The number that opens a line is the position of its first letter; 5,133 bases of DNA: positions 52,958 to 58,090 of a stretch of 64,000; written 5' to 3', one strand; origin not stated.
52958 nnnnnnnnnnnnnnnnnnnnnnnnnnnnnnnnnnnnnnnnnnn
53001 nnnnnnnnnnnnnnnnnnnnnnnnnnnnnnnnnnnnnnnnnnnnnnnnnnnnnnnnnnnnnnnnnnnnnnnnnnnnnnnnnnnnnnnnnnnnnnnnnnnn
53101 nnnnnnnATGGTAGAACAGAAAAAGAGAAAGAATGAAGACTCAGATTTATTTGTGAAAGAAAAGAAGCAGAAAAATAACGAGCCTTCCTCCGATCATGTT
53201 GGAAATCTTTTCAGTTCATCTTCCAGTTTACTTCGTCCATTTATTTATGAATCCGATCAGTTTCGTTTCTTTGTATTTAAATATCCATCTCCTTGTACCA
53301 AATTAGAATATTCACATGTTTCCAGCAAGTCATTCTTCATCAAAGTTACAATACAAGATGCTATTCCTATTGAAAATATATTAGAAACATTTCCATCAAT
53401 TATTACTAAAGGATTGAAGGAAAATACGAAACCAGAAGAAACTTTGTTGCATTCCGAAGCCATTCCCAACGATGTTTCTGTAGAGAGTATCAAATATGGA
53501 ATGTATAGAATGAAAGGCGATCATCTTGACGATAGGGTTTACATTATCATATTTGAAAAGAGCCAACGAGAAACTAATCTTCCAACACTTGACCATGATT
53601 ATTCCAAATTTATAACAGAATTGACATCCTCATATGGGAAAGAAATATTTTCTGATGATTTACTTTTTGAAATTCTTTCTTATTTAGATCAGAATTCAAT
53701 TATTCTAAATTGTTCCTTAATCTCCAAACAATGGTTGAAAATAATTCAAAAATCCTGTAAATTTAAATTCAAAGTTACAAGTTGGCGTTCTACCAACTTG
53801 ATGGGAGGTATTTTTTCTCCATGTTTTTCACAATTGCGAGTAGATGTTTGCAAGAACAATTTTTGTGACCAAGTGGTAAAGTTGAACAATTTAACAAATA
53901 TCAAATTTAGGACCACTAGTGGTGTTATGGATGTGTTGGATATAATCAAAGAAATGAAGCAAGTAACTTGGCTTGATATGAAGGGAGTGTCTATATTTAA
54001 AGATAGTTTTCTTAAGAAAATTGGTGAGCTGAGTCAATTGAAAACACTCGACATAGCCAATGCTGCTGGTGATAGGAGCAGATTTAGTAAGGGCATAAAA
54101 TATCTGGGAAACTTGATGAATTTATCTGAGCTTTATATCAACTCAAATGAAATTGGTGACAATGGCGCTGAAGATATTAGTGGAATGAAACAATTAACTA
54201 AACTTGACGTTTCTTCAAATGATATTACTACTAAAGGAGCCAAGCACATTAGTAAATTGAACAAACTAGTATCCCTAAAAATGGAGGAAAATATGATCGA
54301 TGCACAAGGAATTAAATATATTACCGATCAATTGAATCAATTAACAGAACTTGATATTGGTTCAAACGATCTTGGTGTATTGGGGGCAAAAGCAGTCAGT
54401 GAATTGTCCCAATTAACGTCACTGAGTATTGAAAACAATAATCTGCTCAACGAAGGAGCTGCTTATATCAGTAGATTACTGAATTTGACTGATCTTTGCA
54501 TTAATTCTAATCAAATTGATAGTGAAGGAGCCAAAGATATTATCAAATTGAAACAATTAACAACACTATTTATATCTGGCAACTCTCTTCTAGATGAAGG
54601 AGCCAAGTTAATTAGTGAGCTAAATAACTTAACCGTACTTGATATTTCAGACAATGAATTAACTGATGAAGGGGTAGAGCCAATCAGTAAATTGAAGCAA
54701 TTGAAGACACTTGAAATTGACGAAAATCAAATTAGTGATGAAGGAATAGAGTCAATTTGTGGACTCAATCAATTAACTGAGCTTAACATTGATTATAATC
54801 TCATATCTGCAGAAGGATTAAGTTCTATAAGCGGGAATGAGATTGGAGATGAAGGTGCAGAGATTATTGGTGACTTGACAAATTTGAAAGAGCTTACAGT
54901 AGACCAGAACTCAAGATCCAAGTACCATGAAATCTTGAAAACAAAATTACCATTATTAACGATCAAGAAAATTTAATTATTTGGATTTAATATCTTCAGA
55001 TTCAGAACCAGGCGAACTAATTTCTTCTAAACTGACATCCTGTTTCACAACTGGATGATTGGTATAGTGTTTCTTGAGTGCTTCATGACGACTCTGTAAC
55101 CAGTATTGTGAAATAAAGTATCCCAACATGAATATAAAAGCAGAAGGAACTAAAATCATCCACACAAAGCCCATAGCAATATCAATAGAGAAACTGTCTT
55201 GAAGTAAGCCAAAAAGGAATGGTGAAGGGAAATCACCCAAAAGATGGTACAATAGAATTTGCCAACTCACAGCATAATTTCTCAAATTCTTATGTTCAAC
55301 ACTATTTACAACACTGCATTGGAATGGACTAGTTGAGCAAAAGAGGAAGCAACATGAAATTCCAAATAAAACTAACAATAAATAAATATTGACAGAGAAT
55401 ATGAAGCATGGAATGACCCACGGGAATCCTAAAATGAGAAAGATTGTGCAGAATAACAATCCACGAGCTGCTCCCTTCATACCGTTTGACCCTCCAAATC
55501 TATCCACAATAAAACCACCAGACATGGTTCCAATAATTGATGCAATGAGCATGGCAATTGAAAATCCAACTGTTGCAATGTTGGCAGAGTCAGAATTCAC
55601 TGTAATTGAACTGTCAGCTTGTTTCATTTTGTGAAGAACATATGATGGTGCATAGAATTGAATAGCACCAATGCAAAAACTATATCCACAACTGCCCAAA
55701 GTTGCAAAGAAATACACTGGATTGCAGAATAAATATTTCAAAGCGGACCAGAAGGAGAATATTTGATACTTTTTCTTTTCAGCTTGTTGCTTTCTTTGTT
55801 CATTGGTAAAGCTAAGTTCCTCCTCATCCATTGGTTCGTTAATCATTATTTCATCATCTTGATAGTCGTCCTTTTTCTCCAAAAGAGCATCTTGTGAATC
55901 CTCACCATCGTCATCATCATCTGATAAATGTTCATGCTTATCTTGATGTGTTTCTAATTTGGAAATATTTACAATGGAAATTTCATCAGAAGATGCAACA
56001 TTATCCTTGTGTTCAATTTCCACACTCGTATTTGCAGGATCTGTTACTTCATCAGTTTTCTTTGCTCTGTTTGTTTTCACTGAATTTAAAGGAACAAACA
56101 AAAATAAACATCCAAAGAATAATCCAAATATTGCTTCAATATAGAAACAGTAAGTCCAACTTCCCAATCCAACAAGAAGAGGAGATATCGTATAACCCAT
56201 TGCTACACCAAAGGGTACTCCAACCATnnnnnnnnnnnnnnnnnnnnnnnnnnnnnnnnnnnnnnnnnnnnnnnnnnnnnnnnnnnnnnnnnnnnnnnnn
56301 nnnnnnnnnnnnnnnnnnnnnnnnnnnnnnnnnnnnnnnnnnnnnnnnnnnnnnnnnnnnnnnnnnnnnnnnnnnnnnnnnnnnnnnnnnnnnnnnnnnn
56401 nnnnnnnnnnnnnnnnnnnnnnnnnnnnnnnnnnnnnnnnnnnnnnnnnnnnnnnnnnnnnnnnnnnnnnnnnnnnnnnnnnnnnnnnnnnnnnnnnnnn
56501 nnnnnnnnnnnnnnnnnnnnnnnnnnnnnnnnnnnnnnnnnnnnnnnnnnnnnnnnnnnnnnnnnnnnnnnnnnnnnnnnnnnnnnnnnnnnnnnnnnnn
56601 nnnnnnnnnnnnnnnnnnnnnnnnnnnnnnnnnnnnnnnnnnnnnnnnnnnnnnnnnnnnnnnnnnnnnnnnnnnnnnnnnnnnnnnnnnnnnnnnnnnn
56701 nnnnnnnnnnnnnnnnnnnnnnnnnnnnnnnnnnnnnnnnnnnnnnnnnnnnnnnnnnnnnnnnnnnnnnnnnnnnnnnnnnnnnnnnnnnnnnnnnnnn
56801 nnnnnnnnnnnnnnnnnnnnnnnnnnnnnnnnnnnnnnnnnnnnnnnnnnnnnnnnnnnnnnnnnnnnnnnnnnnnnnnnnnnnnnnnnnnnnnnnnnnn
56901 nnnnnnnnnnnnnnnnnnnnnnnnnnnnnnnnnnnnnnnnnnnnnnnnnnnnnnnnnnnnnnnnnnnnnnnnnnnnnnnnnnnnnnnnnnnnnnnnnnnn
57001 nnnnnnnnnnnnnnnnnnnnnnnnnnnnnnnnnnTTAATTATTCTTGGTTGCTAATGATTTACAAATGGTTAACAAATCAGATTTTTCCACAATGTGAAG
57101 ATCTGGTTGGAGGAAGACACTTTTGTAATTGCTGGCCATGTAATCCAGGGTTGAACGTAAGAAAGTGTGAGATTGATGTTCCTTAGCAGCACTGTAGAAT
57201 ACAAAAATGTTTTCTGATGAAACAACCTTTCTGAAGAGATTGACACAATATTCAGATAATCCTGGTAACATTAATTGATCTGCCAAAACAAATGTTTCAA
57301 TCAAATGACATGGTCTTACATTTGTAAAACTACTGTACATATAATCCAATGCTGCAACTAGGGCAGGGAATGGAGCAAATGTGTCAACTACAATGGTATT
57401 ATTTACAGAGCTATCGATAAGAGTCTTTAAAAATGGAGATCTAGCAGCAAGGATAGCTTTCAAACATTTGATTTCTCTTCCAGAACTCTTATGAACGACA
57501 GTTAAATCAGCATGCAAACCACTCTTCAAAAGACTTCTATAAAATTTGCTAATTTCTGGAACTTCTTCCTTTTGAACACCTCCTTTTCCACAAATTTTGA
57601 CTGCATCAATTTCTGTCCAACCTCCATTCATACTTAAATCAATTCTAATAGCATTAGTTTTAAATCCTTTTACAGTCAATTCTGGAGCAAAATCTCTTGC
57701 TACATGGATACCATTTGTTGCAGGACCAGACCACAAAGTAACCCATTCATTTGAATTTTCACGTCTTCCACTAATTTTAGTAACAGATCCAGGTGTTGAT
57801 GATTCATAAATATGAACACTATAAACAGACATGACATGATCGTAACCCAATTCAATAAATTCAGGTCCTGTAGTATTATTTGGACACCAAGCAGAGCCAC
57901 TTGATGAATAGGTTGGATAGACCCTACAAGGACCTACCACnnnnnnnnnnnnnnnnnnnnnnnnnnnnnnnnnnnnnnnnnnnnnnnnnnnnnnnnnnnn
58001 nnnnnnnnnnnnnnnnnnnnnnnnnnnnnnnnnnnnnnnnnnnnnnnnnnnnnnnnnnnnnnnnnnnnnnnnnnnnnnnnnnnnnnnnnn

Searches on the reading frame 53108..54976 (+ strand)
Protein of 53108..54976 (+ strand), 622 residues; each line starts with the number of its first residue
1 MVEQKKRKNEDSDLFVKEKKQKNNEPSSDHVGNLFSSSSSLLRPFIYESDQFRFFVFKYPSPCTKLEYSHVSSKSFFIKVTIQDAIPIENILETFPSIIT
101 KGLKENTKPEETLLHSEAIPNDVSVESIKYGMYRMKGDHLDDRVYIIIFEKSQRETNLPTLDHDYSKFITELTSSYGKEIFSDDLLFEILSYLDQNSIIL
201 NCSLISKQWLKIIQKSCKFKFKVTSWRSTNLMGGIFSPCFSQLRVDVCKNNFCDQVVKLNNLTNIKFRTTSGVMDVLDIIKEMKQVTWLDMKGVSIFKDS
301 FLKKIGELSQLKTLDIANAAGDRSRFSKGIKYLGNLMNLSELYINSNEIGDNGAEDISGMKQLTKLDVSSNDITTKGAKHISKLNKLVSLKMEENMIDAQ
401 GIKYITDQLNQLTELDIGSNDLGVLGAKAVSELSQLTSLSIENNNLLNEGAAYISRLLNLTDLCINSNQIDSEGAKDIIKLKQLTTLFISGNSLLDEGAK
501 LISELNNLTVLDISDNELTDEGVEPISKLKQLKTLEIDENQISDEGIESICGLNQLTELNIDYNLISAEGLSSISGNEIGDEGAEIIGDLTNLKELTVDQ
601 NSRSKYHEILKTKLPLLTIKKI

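Call 5: search_protein_families(library=pfam, proteins=[window:53108-54976:+], max_evalue=0.001)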
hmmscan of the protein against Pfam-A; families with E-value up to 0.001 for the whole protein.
window:53108-54976:+ (622 aa): 9 families
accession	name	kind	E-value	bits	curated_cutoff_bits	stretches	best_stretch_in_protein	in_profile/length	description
PF13516.12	LRR_6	-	2.8e-30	102.4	23.4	1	506-527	3-24/24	Leucine Rich repeat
PF13855.12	LRR_8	-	1.5e-25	89.2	27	4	507-566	2-61/61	Leucine rich repeat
PF23598.1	LRR_14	-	1.2e-24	87.2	40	3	355-543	64-252/353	Leucine-rich repeat region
PF12799.13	LRR_4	-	7.1e-20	71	27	1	507-544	2-38/44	Leucine Rich repeats (2 copies)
PF00560.39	LRR_1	-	3.2e-13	47.5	20.6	0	507-529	1-23/23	Leucine Rich Repeat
PF25013.1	LRR_Zer-1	-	8.8e-10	39.3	27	0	258-346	6-95/137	Zer-1-like, Leucine-rich repeats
PF00646.38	F-box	-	7.7e-06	26.1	20.5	1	182-219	5-41/43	F-box domain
PF14580.12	LRR_9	-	9.5e-06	25.7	30.5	0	480-544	62-127/175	Leucine-rich repeat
PF12937.12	F-box-like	-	0.00022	21.4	24.3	1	183-214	6-36/47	F-box-like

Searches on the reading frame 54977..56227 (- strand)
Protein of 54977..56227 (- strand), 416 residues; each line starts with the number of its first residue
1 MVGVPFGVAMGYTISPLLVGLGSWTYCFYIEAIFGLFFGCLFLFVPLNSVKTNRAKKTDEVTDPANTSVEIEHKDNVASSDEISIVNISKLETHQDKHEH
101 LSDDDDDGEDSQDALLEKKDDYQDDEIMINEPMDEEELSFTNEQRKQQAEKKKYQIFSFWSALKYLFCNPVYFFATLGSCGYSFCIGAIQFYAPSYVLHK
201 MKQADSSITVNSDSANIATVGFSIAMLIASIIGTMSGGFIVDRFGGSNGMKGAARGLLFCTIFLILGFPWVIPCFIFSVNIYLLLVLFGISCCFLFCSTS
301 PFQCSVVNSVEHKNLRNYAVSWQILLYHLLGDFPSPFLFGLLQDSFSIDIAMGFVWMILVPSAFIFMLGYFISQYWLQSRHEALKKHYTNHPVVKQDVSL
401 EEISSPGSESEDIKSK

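Call 5: search_protein_families(library=pfam, proteins=[window:54977-56227:-], max_evalue=0.001)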
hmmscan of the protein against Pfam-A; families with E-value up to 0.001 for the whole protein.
window:54977-56227:- (416 aa): 2 families
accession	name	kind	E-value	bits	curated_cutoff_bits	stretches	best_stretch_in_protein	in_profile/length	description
PF07690.21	MFS_1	-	1.9e-19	70.2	33.4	1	2-300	128-316/347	Major Facilitator Superfamily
PF03137.26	OATP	-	8.7e-18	64.3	25.8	2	141-269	261-380/545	Organic Anion Transporter Polypeptide (OATP) family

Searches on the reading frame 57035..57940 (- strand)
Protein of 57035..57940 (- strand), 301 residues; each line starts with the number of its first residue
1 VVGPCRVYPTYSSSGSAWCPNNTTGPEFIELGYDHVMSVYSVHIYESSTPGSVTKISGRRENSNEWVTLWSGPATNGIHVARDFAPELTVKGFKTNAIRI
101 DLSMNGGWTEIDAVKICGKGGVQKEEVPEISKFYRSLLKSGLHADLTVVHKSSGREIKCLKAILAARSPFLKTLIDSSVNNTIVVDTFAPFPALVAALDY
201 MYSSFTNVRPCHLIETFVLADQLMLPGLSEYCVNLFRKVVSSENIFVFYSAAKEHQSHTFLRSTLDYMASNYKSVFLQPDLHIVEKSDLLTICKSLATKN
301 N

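Call 5: search_protein_families(library=pfam, proteins=[window:57035-57940:-], max_evalue=0.001)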
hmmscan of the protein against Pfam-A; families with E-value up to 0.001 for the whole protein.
window:57035-57940:- (301 aa): 1 family
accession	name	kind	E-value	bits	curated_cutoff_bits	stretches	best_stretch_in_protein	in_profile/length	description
PF00651.37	BTB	-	3.2e-11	43.8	20.5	1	136-236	3-106/110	BTB/POZ domain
